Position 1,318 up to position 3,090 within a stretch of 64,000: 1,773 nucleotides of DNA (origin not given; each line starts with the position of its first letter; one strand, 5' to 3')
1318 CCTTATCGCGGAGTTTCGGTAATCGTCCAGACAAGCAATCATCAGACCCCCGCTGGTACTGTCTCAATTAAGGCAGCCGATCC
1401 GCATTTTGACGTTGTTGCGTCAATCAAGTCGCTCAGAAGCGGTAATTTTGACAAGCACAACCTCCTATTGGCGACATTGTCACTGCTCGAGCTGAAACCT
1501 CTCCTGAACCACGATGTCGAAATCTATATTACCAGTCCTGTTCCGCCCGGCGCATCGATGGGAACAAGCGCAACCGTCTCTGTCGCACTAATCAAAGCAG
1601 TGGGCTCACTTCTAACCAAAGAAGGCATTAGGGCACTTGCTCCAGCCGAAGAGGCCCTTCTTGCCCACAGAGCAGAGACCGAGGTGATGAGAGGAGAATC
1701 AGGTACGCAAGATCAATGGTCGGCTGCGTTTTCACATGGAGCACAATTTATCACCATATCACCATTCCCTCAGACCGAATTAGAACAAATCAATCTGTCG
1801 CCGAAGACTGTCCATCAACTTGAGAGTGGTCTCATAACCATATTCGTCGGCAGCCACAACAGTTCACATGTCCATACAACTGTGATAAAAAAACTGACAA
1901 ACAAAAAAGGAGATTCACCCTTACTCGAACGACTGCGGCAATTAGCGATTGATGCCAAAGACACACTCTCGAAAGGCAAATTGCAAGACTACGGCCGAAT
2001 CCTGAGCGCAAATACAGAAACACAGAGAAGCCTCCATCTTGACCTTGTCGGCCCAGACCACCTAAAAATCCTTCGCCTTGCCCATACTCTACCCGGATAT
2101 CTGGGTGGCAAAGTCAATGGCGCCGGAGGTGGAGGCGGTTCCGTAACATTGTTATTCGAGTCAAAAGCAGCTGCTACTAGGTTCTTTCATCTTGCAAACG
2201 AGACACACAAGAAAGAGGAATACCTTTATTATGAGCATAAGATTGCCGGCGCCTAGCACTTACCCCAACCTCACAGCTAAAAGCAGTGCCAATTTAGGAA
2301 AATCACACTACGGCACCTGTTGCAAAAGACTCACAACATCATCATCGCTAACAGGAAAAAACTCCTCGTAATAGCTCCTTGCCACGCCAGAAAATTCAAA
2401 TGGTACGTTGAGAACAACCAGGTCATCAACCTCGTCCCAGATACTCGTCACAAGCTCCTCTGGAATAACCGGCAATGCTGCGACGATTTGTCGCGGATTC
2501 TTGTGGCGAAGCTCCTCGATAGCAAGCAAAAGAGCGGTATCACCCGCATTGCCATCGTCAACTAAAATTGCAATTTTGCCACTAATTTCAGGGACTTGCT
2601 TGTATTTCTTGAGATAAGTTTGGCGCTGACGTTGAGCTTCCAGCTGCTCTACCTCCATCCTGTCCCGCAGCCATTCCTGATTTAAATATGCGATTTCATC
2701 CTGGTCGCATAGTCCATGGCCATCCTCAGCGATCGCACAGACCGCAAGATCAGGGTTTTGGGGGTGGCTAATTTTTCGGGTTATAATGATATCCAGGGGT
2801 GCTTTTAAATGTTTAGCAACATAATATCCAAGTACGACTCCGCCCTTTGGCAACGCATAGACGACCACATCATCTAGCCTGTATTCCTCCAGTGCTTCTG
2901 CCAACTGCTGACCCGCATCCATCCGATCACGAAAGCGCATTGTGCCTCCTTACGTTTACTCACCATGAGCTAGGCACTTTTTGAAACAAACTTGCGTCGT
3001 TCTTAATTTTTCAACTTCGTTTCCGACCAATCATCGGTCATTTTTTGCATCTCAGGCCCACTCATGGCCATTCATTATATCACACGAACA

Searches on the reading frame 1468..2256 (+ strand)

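Call 77: search_protein_families(library=pfam, proteins=[window:1468-2256:+], max_evalue=0.0001)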
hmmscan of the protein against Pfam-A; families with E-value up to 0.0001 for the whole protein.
window:1468-2256:+ (262 aa): 1 family
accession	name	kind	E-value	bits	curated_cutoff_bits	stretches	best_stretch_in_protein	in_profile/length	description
PF00288.32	GHMP_kinases_N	-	1.6e-09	38.3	22.3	1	15-88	16-85/87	GHMP kinases N terminal domain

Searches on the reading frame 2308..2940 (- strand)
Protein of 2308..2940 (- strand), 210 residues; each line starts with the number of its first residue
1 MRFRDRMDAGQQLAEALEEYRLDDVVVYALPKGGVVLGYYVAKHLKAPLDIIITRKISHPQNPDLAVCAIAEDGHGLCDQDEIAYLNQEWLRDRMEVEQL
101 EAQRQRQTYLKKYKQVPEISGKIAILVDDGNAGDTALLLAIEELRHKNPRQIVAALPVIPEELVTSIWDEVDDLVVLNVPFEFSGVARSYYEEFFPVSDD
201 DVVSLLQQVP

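Call 77: search_protein_families(library=pfam, proteins=[window:2308-2940:-], max_evalue=0.0001)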
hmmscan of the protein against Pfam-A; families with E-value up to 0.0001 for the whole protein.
window:2308-2940:- (210 aa): 1 family
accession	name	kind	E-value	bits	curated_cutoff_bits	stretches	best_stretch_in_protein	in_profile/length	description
PF00156.33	Pribosyltran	-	6e-10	39.1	26.3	1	13-157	19-123/158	Phosphoribosyl transferase domain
